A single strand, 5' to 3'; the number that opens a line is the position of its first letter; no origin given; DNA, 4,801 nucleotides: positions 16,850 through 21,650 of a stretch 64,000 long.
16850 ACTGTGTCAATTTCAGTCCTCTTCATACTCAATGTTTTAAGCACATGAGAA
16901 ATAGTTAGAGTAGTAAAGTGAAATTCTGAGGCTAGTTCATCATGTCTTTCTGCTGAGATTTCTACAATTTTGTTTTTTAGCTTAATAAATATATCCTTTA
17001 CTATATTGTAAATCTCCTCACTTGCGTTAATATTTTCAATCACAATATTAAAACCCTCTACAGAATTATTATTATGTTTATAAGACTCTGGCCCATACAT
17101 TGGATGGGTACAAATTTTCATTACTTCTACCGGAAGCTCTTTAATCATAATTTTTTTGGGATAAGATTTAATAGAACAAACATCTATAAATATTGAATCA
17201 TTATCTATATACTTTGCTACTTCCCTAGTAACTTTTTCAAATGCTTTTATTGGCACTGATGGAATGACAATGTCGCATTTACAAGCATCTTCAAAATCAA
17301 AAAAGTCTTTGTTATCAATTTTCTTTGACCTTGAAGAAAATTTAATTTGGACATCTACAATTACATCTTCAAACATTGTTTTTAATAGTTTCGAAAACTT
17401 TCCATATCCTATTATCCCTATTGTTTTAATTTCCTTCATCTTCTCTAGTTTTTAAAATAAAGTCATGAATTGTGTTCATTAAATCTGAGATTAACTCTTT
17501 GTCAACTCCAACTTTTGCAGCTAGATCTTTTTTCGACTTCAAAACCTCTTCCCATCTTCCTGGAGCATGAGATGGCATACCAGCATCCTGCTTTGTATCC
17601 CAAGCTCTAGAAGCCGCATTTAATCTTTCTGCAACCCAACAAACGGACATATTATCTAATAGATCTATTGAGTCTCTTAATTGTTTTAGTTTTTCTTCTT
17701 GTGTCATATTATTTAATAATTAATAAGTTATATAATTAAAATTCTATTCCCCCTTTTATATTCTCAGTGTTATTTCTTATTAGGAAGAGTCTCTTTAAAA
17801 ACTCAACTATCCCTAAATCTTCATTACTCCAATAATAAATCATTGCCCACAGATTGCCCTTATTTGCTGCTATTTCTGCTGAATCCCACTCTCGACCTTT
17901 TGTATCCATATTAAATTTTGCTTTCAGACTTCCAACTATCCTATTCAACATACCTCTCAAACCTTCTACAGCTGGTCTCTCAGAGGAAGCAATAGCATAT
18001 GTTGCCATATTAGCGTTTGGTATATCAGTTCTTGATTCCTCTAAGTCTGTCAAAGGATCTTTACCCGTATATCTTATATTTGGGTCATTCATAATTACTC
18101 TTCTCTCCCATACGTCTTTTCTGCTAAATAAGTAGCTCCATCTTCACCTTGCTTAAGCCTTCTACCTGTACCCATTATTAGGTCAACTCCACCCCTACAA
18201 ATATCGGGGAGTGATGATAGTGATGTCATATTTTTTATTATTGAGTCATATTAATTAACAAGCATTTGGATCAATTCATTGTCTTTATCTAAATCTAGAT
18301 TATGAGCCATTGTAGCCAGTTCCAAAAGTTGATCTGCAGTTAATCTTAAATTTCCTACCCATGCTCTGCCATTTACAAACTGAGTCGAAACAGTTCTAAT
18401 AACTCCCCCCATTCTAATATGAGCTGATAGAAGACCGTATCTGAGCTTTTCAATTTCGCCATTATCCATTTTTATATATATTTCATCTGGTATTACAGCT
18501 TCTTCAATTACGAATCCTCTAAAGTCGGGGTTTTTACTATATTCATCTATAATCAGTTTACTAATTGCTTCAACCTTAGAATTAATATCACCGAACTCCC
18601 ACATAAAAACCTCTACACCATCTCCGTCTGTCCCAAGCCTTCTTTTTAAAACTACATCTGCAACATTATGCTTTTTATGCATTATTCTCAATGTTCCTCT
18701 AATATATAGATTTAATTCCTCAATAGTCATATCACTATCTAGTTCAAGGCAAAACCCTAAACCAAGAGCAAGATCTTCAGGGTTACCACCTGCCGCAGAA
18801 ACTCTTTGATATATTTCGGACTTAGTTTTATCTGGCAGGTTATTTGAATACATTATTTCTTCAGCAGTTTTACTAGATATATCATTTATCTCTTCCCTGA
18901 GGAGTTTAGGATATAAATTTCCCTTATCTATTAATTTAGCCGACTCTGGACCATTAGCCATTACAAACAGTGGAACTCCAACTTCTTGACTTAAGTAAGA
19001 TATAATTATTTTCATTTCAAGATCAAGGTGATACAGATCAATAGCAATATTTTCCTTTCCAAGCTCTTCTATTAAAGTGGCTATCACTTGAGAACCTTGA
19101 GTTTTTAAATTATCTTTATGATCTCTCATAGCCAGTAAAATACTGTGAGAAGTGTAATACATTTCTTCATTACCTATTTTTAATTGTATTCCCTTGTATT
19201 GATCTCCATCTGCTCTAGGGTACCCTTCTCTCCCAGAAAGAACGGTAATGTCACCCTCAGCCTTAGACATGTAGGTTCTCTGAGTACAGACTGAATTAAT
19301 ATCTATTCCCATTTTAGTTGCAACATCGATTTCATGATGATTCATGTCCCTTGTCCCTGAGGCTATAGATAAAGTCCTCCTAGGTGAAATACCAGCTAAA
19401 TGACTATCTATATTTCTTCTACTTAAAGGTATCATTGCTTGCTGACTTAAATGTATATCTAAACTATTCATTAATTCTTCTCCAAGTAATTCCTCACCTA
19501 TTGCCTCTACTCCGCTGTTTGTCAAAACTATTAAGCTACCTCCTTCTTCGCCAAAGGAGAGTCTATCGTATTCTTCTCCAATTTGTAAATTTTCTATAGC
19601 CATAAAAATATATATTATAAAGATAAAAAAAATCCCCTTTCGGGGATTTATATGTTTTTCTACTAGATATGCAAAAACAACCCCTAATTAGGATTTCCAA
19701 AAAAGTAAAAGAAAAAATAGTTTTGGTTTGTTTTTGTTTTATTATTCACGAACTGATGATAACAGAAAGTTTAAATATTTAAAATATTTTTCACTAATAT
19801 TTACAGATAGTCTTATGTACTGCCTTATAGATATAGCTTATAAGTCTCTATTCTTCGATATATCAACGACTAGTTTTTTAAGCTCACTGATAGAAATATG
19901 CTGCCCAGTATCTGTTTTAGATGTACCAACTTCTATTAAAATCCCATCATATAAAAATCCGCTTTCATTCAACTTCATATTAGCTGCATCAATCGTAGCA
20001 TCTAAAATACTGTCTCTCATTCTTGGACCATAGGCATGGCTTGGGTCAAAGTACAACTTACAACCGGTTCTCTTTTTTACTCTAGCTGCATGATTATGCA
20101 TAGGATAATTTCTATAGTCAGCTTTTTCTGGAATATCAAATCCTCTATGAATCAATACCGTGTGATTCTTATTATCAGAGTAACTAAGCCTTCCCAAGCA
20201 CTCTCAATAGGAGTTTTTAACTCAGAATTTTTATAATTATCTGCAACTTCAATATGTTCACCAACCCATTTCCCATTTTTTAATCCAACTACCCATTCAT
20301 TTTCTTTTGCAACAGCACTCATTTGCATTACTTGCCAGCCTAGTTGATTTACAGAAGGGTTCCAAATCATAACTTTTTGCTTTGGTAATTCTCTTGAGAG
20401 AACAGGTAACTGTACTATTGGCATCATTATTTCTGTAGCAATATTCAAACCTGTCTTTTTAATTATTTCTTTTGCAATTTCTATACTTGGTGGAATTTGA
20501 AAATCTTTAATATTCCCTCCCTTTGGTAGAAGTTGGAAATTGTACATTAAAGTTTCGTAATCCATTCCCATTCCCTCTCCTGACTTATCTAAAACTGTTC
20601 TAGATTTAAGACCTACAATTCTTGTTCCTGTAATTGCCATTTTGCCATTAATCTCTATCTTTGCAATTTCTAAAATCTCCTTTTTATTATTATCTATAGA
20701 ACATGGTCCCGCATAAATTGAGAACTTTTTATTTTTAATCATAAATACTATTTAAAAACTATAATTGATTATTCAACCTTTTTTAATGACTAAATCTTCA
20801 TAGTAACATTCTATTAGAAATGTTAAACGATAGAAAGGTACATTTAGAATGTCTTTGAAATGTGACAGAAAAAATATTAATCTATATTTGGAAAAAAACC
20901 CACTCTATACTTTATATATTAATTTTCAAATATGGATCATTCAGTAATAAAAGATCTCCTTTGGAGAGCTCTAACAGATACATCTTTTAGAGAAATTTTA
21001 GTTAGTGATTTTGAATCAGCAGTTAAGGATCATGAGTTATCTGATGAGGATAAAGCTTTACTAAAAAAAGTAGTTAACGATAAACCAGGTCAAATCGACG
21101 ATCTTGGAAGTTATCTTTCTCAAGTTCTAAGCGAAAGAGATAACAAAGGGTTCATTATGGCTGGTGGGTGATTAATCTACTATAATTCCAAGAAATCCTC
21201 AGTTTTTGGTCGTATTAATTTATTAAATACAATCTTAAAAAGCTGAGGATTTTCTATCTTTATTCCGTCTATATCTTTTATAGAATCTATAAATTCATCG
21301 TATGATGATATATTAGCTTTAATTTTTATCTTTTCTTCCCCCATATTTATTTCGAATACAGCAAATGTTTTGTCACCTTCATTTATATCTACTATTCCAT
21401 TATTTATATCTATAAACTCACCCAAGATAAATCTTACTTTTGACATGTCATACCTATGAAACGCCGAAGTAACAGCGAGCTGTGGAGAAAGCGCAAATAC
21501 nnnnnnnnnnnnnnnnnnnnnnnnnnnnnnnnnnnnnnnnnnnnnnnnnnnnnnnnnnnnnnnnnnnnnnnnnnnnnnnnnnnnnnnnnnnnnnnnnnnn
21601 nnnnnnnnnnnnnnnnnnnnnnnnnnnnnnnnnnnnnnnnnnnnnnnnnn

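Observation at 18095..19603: GC-shifted 450-aa unknown protein followed by a translationally coupled 44-codon ORF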

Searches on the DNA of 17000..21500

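Call 17: search_rna_families(source=window, start=17000, end=21500, threshold=evalue, max_evalue=5)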
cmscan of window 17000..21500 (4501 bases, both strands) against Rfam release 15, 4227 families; matches with E-value up to 5: 7.
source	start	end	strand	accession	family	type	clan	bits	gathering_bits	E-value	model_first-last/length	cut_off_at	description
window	19623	19733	-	RF01859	Phe_leader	Cis-reg; leader;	-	34.8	55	0.0035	1-125/125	no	Phenylalanine leader peptide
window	19604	19682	-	RF01770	rimP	Cis-reg; leader;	-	23.3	47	1.5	1-102/102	no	Gammaprotebacteria rimP leader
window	19602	19649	+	RF02844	RefA9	Gene; antisense;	-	23.2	49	2.6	1-64/64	no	Enterococcus sRNA A9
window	18118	18189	-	RF02298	TtnuCD22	Gene; snRNA; snoRNA; CD-box;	-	19.7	85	3.7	1-77/77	no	Tetrahymena snoRNA TtnuCD22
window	19078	19135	+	RF01634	ceN44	Gene; snRNA; snoRNA; CD-box;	-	18.1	70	4.3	1-74/74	no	Caenorhabditis snoRNA ceN44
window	19063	19088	-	RF01072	TMV_UPD-PK3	Cis-reg;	-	16.7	34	1.2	1-31/31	no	Pseudoknot of upstream pseudoknot domain (UPD) of the 3'UTR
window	18400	18440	+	RF02359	MS2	Cis-reg;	-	15.7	40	3.2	1-36/36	no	Bacteriophage MS2 operator hairpin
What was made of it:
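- Tried and rejected: Rfam found only noise there (a snoRNA hit at E = 3.7, call 17), so I rejected it.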

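Call 44: search_rna_families(source=window, start=19560, end=19840, threshold=evalue, max_evalue=1, show_alignments=1)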
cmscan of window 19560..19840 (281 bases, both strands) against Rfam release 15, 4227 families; matches with E-value up to 1: 5.
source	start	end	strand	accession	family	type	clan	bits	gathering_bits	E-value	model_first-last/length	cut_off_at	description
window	19623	19733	-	RF01859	Phe_leader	Cis-reg; leader;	-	34.8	55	0.00022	1-125/125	no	Phenylalanine leader peptide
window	19604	19682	-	RF01770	rimP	Cis-reg; leader;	-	23.3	47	0.091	1-102/102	no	Gammaprotebacteria rimP leader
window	19602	19649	+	RF02844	RefA9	Gene; antisense;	-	23.2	49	0.16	1-64/64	no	Enterococcus sRNA A9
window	19674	19742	-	RF00616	LhrC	Gene; sRNA;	CL00114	20.5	110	0.7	1-111/111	no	Listeria LhrC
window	19625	19740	-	RF00514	His_leader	Cis-reg; leader;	-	20.4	49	0.28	1-126/126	no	Histidine operon leader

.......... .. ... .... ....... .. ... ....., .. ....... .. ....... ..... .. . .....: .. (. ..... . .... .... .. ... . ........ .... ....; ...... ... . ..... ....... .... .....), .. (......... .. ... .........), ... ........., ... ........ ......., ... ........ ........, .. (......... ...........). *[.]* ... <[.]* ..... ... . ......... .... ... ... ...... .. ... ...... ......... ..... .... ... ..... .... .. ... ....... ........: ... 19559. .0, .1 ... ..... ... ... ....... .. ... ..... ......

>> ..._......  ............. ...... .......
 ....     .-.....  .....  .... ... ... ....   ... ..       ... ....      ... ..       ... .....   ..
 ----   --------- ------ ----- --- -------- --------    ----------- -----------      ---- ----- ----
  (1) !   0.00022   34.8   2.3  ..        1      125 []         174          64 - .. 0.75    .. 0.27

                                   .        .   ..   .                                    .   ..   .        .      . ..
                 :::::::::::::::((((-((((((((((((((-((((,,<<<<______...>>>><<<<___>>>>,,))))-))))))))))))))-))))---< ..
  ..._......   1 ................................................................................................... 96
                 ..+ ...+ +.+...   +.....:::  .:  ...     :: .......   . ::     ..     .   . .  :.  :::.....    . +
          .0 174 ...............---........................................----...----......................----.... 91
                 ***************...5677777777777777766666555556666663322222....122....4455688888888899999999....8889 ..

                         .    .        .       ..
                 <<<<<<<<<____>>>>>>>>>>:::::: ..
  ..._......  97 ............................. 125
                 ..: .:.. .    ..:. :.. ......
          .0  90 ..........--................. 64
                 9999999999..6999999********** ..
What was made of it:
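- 19684..19749 (-): Candidate leader-peptide ORF, GTG start, 21 codons: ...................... Seven consecutive codons are 5 Phe and 2 Tyr. It overlaps a sub-threshold Rfam Phe_leader match (calls 17, 44).
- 19622..19683 (-): Attenuator RNA. The GGGG at 19683-19680 can pair with the CCCC at 19645-19642 as an antiterminator. The intrinsic terminator hairpin is at 19649-19630 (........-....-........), followed by a T run, 27 nt before the ligase start codon. Rfam RF01859 scores 34.8 bits against a gathering score of 55, E = 2e-4 for the local search (call 44).
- On Leader-peptide transcription attenuator (Phe_leader RF01859): 34.8 bits against 55 (calls 17, 44).
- Closest known: Phe leader-peptide transcription attenuator. 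Different: It scores 34.8 bits against a gathering score of 55 (call 44).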

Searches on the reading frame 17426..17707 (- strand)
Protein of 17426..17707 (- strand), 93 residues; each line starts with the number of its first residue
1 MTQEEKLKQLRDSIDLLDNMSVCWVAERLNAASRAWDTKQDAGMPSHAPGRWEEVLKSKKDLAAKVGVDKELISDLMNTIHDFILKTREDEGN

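Call 6: search_protein_families(library=pfam, proteins=[window:17426-17707:-], max_evalue=0.1)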
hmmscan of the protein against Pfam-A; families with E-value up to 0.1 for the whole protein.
window:17426-17707:- (93 aa): 2 families
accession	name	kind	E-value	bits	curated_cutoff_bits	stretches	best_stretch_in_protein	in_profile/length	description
PF01817.26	CM_2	-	2.4e-11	44.1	27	1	10-83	1-74/80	Chorismate mutase type II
PF11588.13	DUF3243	-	0.045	14.5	27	1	51-86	8-43/79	Protein of unknown function (DUF3243)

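Call 7: search_protein_families(library=ncbifam, proteins=[window:17426-17707:-], max_evalue=0.1)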
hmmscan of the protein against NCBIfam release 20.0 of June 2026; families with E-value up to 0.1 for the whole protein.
window:17426-17707:- (93 aa): 16 families
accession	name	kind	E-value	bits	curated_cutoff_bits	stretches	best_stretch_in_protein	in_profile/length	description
NF008400.0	PRK11199.1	equivalog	6.5e-11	41.8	273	1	5-80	3-78/374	bifunctional chorismate mutase/prephenate dehydrogenase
TIGR01799.1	CM_T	equivalog_domain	3.5e-10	39.8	95.9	1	7-78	1-72/83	chorismate mutase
NF006691.0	PRK09239.1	equivalog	3.6e-08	33.5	120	1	4-81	9-86/108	chorismate mutase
NF004925.0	PRK06285.1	equivalog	4.7e-08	33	77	1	3-81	5-83/99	chorismate mutase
TIGR01795.1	CM_mono_cladeE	equivalog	3.6e-07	30.7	107.55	1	5-82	3-80/94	chorismate mutase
TIGR01803.1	CM-like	subfamily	2.1e-06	27.8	73.35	1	7-80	1-74/82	chorismate mutase family protein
NF005475.0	PRK07075.1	equivalog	1.1e-05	25.6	126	1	4-84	10-89/105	isochorismate lyase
TIGR01791.2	CM_archaeal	equivalog_domain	0.00071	19.5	66.95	1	7-82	1-76/83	chorismate mutase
NF007910.0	PRK10622.1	equivalog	0.0065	15.4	577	1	1-82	1-83/386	bifunctional chorismate mutase/prephenate dehydratase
NF009239.0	PRK12595.1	equivalog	0.0082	15.1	279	1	3-91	2-89/360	bifunctional 3-deoxy-7-phosphoheptulonate synthase/chorismate mutase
NF006741.0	PRK09269.1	equivalog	0.02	14.6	158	1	22-76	38-92/194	chorismate mutase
TIGR01808.1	CM_M_hiGC-arch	equivalog_domain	0.049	13.8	52.15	1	7-59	2-54/74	chorismate mutase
TIGR01807.1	CM_P2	equivalog_domain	0.062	13.6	69.55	1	7-62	1-58/76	chorismate mutase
TIGR01801.1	CM_A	equivalog_domain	0.063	13.5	106.35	1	1-62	1-61/102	chorismate mutase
TIGR01806.1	CM_mono2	equivalog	0.087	13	74.15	0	25-78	13-66/114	gamma subclass chorismate mutase AroQ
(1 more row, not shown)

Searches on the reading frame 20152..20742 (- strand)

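Call 6: search_protein_families(library=pfam, proteins=[window:20152-20742:-], max_evalue=0.1)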
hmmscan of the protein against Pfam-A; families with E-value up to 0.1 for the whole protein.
window:20152-20742:- (196 aa): 1 family
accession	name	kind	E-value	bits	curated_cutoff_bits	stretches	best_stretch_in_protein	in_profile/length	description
PF00793.26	DAHP_synth_1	-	0.024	14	25.5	0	3-28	14-38/270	DAHP synthetase I family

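Call 7: search_protein_families(library=ncbifam, proteins=[window:20152-20742:-], max_evalue=0.1)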
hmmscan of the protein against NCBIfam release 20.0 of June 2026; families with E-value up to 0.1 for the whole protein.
window:20152-20742:- (196 aa): 3 families
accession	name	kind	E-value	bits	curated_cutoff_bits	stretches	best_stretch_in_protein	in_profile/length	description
NF006421.0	PRK08673.1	subfamily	0.001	18.4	335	1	2-107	90-167/338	3-deoxy-7-phosphoheptulonate synthase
NF000797.0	PRK00054.1-2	equivalog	0.0042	16.4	270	1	14-108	66-152/267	dihydroorotate dehydrogenase electron transfer subunit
TIGR01361.1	DAHP_synth_Bsub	equivalog_domain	0.022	14.1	267.75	0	3-32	22-51/260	3-deoxy-7-phosphoheptulonate synthase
